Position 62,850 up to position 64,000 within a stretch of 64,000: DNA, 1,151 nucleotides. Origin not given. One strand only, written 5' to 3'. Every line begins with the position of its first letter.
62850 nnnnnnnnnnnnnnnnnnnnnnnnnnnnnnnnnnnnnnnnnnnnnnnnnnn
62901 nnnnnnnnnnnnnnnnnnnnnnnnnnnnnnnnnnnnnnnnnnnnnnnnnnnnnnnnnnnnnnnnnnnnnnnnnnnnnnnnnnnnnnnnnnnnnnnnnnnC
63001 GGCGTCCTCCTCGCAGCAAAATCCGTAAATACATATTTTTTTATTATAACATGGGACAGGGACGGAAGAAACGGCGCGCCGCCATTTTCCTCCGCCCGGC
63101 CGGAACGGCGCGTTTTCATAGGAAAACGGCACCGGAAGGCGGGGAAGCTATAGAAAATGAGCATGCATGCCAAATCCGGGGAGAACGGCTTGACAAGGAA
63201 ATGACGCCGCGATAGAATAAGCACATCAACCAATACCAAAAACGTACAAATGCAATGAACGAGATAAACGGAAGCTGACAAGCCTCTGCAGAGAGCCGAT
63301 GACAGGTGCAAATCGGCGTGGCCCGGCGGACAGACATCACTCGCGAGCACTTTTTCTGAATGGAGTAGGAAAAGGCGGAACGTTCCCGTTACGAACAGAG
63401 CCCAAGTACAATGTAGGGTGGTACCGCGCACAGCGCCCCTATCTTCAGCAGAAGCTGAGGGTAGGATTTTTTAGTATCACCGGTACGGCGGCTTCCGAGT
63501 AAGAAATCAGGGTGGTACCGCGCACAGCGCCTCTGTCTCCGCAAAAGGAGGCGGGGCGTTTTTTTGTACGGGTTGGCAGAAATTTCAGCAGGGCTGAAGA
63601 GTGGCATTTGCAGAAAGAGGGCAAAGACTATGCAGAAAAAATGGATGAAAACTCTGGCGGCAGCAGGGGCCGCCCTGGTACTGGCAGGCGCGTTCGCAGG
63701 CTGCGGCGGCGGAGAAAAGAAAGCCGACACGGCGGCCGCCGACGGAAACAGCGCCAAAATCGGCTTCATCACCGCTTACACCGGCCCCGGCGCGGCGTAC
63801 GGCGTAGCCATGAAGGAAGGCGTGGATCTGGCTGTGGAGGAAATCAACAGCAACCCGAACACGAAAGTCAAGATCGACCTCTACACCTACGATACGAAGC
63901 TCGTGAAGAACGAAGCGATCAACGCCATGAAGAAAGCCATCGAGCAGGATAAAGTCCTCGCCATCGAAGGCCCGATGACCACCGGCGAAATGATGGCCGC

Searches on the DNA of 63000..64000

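Call 59: search_rna_families(source=window, start=63000, end=64000, threshold=evalue, max_evalue=1)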
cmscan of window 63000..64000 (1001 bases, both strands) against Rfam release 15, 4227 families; matches with E-value up to 1: 1.
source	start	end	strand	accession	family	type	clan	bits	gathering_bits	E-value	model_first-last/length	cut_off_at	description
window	63246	63443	+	RF00230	T-box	Cis-reg; leader;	-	86.3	93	4e-19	1-219/219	no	T-box leader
